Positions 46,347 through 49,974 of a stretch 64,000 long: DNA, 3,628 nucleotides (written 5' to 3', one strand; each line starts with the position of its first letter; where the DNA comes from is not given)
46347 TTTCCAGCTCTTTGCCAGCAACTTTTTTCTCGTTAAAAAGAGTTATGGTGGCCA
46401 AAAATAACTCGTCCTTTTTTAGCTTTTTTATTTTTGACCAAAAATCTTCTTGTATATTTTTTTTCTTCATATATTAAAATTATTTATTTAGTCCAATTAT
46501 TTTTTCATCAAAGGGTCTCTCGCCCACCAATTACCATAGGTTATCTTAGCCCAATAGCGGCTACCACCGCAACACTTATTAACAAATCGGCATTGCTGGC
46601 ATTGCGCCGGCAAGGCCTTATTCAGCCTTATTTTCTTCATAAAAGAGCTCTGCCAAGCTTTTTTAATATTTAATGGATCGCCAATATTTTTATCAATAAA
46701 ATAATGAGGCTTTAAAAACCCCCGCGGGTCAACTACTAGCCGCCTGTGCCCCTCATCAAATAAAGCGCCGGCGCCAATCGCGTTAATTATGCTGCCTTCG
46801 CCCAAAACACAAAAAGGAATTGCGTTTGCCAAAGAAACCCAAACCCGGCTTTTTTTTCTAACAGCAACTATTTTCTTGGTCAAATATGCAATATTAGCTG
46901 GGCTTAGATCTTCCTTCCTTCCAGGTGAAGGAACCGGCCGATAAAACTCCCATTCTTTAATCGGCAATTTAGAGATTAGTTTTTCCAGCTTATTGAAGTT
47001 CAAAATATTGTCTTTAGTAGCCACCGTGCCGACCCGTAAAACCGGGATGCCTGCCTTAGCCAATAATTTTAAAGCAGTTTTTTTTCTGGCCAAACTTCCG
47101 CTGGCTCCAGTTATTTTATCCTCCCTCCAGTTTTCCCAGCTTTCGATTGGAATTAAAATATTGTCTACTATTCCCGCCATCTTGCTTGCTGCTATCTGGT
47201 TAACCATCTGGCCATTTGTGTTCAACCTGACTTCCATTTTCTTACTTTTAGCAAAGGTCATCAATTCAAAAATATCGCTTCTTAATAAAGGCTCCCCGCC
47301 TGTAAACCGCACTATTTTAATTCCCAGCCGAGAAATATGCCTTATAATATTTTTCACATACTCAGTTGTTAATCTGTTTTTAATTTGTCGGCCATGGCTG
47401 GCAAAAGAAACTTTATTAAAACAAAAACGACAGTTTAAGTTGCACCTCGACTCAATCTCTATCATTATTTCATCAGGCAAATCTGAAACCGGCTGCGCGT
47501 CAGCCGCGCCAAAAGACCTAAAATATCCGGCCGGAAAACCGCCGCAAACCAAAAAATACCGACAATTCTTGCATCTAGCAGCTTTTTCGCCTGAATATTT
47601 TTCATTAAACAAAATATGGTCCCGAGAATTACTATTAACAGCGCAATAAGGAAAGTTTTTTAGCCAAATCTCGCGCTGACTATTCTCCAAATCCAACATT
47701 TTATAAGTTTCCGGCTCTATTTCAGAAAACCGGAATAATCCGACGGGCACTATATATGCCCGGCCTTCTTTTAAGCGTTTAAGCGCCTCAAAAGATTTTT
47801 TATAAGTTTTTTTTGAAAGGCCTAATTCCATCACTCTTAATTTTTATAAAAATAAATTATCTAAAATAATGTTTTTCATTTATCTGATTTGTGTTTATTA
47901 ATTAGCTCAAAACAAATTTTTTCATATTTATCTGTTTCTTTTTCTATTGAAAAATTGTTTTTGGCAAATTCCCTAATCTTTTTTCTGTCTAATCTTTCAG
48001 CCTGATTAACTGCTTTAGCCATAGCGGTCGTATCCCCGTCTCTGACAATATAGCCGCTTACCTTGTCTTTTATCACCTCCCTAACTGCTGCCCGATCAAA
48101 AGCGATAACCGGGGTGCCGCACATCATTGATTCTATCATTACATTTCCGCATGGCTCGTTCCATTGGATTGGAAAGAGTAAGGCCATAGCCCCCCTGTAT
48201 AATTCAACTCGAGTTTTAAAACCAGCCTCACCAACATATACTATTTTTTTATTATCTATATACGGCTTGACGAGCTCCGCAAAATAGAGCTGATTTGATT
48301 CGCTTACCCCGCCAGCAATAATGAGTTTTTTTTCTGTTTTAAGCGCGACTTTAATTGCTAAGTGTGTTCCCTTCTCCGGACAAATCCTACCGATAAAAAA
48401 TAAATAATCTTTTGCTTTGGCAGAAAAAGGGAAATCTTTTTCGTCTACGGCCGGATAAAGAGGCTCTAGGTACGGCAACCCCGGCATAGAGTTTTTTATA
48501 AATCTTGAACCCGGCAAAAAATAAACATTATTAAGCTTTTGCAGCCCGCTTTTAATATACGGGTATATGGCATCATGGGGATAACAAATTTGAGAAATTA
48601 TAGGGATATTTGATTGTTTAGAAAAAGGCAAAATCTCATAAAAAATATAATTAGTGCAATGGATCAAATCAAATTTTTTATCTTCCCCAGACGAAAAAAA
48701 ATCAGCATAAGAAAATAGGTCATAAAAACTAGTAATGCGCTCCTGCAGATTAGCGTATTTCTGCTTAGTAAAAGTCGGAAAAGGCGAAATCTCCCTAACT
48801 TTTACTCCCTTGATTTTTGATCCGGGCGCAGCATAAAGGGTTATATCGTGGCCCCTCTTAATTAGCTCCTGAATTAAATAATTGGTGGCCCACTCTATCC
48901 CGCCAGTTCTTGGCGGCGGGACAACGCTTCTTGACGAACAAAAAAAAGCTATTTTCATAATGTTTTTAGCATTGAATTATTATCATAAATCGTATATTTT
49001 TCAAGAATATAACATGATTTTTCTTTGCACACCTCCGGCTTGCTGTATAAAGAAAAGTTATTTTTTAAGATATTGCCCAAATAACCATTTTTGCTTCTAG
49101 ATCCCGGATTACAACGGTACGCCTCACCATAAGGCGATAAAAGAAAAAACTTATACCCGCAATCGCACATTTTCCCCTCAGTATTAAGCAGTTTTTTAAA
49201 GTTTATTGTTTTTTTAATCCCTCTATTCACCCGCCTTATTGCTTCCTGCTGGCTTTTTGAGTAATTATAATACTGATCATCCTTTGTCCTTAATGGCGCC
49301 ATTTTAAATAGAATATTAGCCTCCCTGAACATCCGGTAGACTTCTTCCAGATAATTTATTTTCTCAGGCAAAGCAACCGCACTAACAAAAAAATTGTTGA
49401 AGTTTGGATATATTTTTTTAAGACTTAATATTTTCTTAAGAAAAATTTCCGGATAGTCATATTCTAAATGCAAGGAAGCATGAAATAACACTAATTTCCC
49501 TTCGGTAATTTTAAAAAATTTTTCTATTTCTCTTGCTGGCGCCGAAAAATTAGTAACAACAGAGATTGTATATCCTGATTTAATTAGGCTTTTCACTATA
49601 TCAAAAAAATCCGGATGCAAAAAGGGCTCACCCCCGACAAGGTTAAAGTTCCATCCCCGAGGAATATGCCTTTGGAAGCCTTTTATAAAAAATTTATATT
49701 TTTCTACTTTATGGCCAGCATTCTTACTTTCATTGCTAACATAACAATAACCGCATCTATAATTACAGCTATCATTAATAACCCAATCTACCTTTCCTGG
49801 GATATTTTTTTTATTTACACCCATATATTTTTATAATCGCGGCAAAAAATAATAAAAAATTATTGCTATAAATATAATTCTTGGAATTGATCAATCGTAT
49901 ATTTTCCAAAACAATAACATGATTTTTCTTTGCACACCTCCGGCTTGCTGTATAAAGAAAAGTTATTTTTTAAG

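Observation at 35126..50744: Co-directional array of 10 radical SAM (PqqE/anSME-like SPASM/twitch) genes with GT-C, GT4, an A24 peptidase fusion and unknowns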

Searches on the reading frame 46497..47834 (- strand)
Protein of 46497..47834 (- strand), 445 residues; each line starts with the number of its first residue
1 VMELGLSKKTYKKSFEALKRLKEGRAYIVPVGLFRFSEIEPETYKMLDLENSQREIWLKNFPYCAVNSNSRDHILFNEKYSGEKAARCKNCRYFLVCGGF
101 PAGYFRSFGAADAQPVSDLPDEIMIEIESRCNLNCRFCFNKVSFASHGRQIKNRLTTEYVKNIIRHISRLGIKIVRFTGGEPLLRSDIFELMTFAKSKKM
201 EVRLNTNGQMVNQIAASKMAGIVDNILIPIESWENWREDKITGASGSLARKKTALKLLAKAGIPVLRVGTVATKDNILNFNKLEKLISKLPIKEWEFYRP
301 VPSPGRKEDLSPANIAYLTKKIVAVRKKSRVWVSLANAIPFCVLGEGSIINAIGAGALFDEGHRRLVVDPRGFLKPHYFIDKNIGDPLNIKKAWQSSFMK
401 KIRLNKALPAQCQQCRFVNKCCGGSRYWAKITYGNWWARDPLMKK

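Call 4: search_protein_families(library=pfam, proteins=[window:46497-47834:-], max_evalue=0.01)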
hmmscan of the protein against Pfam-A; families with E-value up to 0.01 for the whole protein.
window:46497-47834:- (445 aa): 2 families
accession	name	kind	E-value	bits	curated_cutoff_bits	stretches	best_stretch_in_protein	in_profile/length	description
PF04055.27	Radical_SAM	-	9.7e-23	81.6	29.5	1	129-273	5-144/166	Radical SAM superfamily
PF13353.11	Fer4_12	-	1.2e-08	35.8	22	1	129-228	13-111/137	4Fe-4S single cluster domain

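Call 6: search_protein_families(library=ncbifam, proteins=[window:46497-47834:-], max_evalue=0.01)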
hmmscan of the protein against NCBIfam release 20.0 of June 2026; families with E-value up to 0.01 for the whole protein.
window:46497-47834:- (445 aa): 88 families (the best 25 are shown)
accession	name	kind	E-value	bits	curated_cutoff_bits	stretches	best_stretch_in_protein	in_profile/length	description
TIGR04545.1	rSAM_ahbD_hemeb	equivalog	1.5e-32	113.4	500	1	124-316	3-190/339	heme b synthase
TIGR04055.1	rSAM_NirJ2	equivalog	2.8e-28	99.4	500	1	129-441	8-320/326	putative heme d1 biosynthesis radical SAM protein NirJ2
TIGR04053.2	TIGR04053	equivalog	8e-28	97.7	395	2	118-331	5-219/366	TIGR04053 family radical SAM/SPASM domain-containing protein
TIGR04051.1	rSAM_NirJ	equivalog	5.1e-27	94.8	515.45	2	127-293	8-169/354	heme d1 biosynthesis radical SAM protein NirJ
TIGR04546.1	rSAM_ahbC_deAc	equivalog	1.6e-26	93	650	2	124-310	42-222/390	12,18-didecarboxysiroheme deacetylase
TIGR03962.1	mycofact_rSAM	equivalog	9.1e-25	87.5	265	1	123-425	14-313/339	mycofactocin radical SAM maturase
TIGR04303.1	GeoRSP_rSAM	equivalog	1.7e-24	87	400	1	123-441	7-322/325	GeoRSP system radical SAM/SPASM protein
TIGR04054.1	rSAM_NirJ1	equivalog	7.5e-24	84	650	2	126-310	41-219/387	putative heme d1 biosynthesis radical SAM protein NirJ1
TIGR02668.1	moaA_archaeal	equivalog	1e-23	83.8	325.25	1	123-287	12-170/303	GTP 3',8-cyclase MoaA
NF045574.1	sacti_mat_StsB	exception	1.6e-23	83.3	625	1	126-294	101-263/466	StsB family radical SAM/SPASM domain sactipeptide maturase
TIGR04317.1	W_rSAM_matur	equivalog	4.1e-23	82.1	380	1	122-297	5-181/349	tungsten cofactor oxidoreductase radical SAM maturase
TIGR02666.1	moaA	equivalog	6.4e-23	81.2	284.05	1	123-287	12-177/336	GTP 3',8-cyclase MoaA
NF001199.0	PRK00164.2-1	equivalog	7.5e-23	81.1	231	1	123-287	14-172/308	GTP 3',8-cyclase MoaA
TIGR04347.1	pseudo_SAM_Halo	equivalog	8.5e-23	81.2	525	2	126-317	43-228/390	TIGR04347 family pseudo-SAM/SPASM protein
TIGR02109.1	PQQ_syn_pqqE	equivalog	3.4e-22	78.9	381.35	1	119-294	5-176/358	pyrroloquinoline quinone biosynthesis protein PqqE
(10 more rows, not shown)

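Call 80: search_protein_families(library=padloc, proteins=[window:46497-47834:-], max_evalue=0.001)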
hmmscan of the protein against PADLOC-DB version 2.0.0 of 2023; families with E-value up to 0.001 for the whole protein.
window:46497-47834:- (445 aa): 3 families
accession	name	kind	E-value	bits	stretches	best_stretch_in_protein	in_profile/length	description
PDLC02904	pVip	-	3.5e-22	77.2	1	127-307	9-182/262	Viperins associated with kinases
PDLC02903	pVip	-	1.5e-21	75.1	1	125-306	4-177/257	Viperins not associated with kinases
PDLC02905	pVip-kinase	-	2.7e-11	41.4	1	123-249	184-311/474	Viperin-kinase fusion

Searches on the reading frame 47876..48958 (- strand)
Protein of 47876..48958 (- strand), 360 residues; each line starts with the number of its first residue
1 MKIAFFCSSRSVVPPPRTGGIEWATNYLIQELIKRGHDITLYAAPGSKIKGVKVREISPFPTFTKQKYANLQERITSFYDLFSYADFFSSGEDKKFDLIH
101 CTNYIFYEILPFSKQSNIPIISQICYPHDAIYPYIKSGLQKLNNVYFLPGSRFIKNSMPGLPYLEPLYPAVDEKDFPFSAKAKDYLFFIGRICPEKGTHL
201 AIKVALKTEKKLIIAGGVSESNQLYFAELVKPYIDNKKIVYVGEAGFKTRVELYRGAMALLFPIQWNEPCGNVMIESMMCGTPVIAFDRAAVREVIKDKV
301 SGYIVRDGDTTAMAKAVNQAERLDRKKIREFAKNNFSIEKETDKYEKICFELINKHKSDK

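Call 4: search_protein_families(library=pfam, proteins=[window:47876-48958:-], max_evalue=0.01)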
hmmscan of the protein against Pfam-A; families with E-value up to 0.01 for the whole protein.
window:47876-48958:- (360 aa): 4 families
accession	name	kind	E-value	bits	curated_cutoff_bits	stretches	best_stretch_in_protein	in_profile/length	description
PF00534.26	Glycos_transf_1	-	5.8e-24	85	26.4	1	179-333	11-170/172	Glycosyl transferases group 1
PF13692.12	Glyco_trans_1_4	-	5.1e-20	72.6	27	1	185-319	3-138/142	Glycosyl transferases group 1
PF13439.12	Glyco_transf_4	-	6.1e-07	30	28.5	1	19-150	2-126/170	Glycosyltransferase Family 4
PF13579.12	Glyco_trans_4_4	-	0.0089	16.8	29.7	0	19-104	1-80/158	Glycosyl transferase 4-like domain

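Call 6: search_protein_families(library=ncbifam, proteins=[window:47876-48958:-], max_evalue=0.01)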
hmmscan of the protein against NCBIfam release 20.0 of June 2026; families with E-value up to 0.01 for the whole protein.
window:47876-48958:- (360 aa): 26 families (the best 25 are shown)
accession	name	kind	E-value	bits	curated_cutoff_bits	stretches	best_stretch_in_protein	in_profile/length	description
NF041010.1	glycosy_Agl16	equivalog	4.8e-18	65.1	575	1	174-352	168-344/352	glycosylation protein Agl16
NF047880.1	glyco_SdgA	exception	4.6e-12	45.3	800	1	170-339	302-472/488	serine-aspartate repeat adhesin O-glycosyltransferase SdgA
TIGR02149.1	glgA_Coryne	subfamily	1e-11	44.6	302.4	1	182-324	203-350/391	glycogen synthase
TIGR03999.1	thiol_BshA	equivalog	3.3e-11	42.7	273.7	1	204-351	224-372/375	N-acetyl-alpha-D-glucosaminyl L-malate synthase BshA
NF046085.1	XrtY_assoc_Gly1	equivalog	1.2e-10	40.8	400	1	185-345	211-377/387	XrtY-associated glycosyltransferase XYAG1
NF041876.1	EPS_EpsE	equivalog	1.6e-10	40.8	400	1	265-325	303-363/389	exopolysaccharide biosynthesis GT4 family glycosyltransferase EpsE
TIGR03449.1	mycothiol_MshA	equivalog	1.8e-10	40.3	462.5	1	183-327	220-373/406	D-inositol-3-phosphate glycosyltransferase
NF012028.0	PRK15484.1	subfamily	5.7e-10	38.8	618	1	182-348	192-374/380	lipopolysaccharide N-acetylglucosaminyltransferase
TIGR04157.1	glyco_rSAM_CFB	subfamily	1.4e-09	37.5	400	1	184-313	228-356/406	TIGR04157 family glycosyltransferase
TIGR03088.1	stp2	hypoth_equivalog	2.6e-09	36.6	409.05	1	265-348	280-369/374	TIGR03088 family PEP-CTERM/XrtA system glycosyltransferase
NF053787.1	GlcN_PG_synth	equivalog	2.7e-09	36.4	480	1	265-335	269-338/361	N-acetylglucosaminyl phosphatidylglycerol synthase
TIGR04047.1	MSMEG_0565_glyc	hypoth_equivalog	4.7e-08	32.5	259.85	1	184-325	194-343/373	MSMEG_0565 family glycosyltransferase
TIGR02095.1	glgA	subfamily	1.9e-07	30.1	328.45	1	183-348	294-473/477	glycogen/starch synthase, ADP-glucose type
NF050063.1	ProtGlycPglJ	equivalog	2e-07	30.6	500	1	179-345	191-353/363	N-acetylgalactosamine-N,N'-diacetylbacillosaminyl-diphospho-undecaprenol 4-alpha-N-acetylgalactosaminyltransferase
NF038298.1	EPS_HpsO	equivalog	6.5e-07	28.5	575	1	263-320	294-349/388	hormogonium polysaccharide biosynthesis glycosyltransferase HpsO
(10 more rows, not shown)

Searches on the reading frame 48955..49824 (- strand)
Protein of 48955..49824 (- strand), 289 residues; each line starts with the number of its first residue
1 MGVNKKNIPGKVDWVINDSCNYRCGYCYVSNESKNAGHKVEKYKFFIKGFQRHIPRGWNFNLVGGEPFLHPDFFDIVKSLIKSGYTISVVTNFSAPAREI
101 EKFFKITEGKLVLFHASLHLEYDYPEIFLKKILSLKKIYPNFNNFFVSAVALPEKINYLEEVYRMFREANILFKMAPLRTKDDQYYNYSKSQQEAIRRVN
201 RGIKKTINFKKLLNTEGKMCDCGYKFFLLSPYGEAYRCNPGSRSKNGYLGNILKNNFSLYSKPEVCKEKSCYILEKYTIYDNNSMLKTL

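Call 4: search_protein_families(library=pfam, proteins=[window:48955-49824:-], max_evalue=0.01)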
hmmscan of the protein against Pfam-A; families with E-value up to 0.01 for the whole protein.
window:48955-49824:- (289 aa): 1 family
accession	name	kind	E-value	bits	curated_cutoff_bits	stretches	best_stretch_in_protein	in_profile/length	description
PF04055.27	Radical_SAM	-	1.1e-09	39.1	29.5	1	16-129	3-116/166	Radical SAM superfamily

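Call 6: search_protein_families(library=ncbifam, proteins=[window:48955-49824:-], max_evalue=0.01)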
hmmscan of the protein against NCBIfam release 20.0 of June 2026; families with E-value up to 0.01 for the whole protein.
window:48955-49824:- (289 aa): 42 families (the best 25 are shown)
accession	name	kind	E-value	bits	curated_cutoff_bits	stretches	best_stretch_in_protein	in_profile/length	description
NF038283.1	viperin_w_prok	equivalog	1.6e-16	60.3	180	1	11-95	3-94/281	viperin family antiviral radical SAM protein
NF038073.1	rSAM_STM4011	subfamily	2.6e-12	46.6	200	1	19-273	11-253/278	STM4011 family radical SAM protein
NF033640.1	N_Twi_rSAM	subfamily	3e-09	36.4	170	1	8-118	109-239/398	twitch domain-containing radical SAM protein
TIGR04340.1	rSAM_ACGX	hypoth_equivalog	4.7e-09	35.9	400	1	13-92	6-91/341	radical SAM/SPASM domain protein, ACGX system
TIGR02668.1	moaA_archaeal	equivalog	9.2e-09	34.7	325.25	1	15-92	15-93/303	GTP 3',8-cyclase MoaA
NF050035.1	rSAM_WgK_link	exception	3.3e-08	32.9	650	1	7-92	6-92/367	radical SAM/SPASM peptide maturase WgkB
TIGR04303.1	GeoRSP_rSAM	equivalog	5.3e-08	32.8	400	1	9-92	4-84/325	GeoRSP system radical SAM/SPASM protein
NF047865.1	rSAM_PapB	equivalog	5.5e-08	32.4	340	1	15-77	8-74/330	PapB family radical SAM/SPASM ranthipeptide maturase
NF045574.1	sacti_mat_StsB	exception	5.8e-08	32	625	1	12-93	98-178/466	StsB family radical SAM/SPASM domain sactipeptide maturase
TIGR02495.1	NrdG2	equivalog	7.4e-08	31.9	131.15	1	18-98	24-104/193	anaerobic ribonucleoside-triphosphate reductase activating protein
TIGR04250.1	SCM_rSAM_ScmE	equivalog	1e-07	31.2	400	1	9-101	2-94/358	SynChlorMet cassette radical SAM/SPASM protein ScmE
TIGR04251.1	SCM_rSAM_ScmF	equivalog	3.5e-07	29.9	400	1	15-97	9-94/353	SynChlorMet cassette radical SAM/SPASM protein ScmF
NF012164.0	AlbA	equivalog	3.8e-07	28.9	850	1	3-112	106-214/442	subtilosin maturase AlbA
TIGR03962.1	mycofact_rSAM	equivalog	6.5e-07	28.8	265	1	11-94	13-95/339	mycofactocin radical SAM maturase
TIGR02666.1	moaA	equivalog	7.5e-07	28.4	284.05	1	16-99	16-106/336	GTP 3',8-cyclase MoaA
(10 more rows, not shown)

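Call 80: search_protein_families(library=padloc, proteins=[window:48955-49824:-], max_evalue=0.001)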
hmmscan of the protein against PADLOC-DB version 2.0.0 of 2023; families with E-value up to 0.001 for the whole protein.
window:48955-49824:- (289 aa): 2 families
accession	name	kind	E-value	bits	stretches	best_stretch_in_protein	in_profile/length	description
PDLC02903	pVip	-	4.3e-19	67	1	12-95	2-80/257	Viperins not associated with kinases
PDLC02904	pVip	-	1.4e-13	48.9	1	12-93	5-85/262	Viperins associated with kinases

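Call 81: find_homologous_proteins(query=window:48955-49824:-, max_evalue=1e-10)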
Query window:48955-49824:- (289 aa): 75 proteins with E <= 1e-10 among 436 candidates.
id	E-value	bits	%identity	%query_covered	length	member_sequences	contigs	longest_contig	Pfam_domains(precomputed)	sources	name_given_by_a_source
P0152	5.5e-195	664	100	100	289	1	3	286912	PF04055.28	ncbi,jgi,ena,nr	ncbi:MAG TPA: radical SAM protein [Candidatus Portnoybacteria bacterium]|nr:radical SAM protein [Can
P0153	3.0e-100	353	57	93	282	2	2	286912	PF04055.28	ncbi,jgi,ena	-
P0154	7.9e-91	322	53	96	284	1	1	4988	PF04055.28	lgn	-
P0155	2.9e-90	321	52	96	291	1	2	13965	PF04055.28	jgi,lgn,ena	jgi:organic radical activating enzyme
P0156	5.1e-87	310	54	95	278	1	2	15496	PF04055.28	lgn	-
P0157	1.0e-86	309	50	94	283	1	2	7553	PF04055.28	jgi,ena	-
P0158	4.2e-62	228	48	74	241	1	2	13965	PF04055.28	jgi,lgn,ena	jgi:MoaA/NifB/PqqE/SkfB family radical SAM enzyme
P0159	1.4e-48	184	37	93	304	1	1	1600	PF04055.28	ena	-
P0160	4.2e-47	179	40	93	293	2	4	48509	PF04055.28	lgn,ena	-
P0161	3.4e-45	173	38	95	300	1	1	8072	PF04055.28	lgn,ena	-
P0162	9.4e-44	168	36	89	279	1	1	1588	PF04055.28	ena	-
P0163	5.1e-41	159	36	93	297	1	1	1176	PF04055.28,PF13353.12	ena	-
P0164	8.2e-41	158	36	93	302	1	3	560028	PF04055.28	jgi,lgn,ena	-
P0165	2.0e-40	157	35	93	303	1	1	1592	PF04055.28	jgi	jgi:sulfatase maturation enzyme AslB (radical SAM superfamily)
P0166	6.2e-40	155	34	93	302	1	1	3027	PF04055.28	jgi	-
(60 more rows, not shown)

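Call 82: find_encoding_contigs(protein=P0164, flank=10000, max_places=1)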
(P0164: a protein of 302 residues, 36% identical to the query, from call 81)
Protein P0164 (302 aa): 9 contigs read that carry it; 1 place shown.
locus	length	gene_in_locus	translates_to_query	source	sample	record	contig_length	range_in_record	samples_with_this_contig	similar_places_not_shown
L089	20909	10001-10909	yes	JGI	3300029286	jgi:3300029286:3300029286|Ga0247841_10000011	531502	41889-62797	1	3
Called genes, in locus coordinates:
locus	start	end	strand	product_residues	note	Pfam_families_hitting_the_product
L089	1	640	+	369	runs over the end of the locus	PF01916:DS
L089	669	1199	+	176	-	PF12822:ECF_trnsprt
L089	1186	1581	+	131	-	PF08973:TM1506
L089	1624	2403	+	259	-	PF04909:Amidohydro_2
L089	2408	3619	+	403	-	-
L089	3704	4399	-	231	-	-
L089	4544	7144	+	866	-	PF07517:SecA_DEAD, PF01043:SecA_PP_bind, PF21090:P-loop_SecA, PF07516:SecA_SW, PF02810:SEC-C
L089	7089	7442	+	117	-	-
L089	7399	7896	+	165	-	-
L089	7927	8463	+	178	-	PF01931:NTPase_I-T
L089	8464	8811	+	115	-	-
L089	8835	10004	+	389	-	PF00155:Aminotran_1_2, PF01041:DegT_DnrJ_EryC1, PF00266:Aminotran_5 (weak), PF01212:Beta_elim_lyase (weak)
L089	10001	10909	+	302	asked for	PF04055:Radical_SAM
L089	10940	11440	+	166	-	PF00293:NUDIX (weak)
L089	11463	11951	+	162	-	PF00293:NUDIX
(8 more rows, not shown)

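Call 83: find_encoding_contigs(protein=P0155, flank=10000, max_places=1)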
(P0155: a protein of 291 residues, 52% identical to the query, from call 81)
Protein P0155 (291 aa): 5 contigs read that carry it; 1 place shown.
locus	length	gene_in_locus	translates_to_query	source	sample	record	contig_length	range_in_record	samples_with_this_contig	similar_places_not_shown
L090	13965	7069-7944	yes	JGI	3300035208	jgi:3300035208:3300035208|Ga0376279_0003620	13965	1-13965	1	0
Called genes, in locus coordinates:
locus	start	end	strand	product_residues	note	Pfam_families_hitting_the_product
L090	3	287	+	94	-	?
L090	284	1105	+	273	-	-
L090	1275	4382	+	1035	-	PF00501:AMP-binding, PF13193:AMP-binding_C (weak), PF00550:PP-binding, PF00668:Condensation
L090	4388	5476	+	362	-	PF01041:DegT_DnrJ_EryC1, PF01212:Beta_elim_lyase (weak)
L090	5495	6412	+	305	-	PF04055:Radical_SAM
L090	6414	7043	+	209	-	PF22624:AASDHPPT_N, PF01648:ACPS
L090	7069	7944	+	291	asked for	PF04055:Radical_SAM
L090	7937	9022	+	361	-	PF13439:Glyco_transf_4, PF00534:Glycos_transf_1, PF13692:Glyco_trans_1_4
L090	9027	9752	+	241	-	PF04055:Radical_SAM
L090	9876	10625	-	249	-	PF00528:BPD_transp_1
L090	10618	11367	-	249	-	PF00005:ABC_tran, PF02463:SMC_N (faint), PF13304:AAA_21 (faint)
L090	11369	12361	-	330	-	PF13379:NMT1_2, PF09084:NMT1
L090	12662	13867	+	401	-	PF07690:MFS_1 (weak)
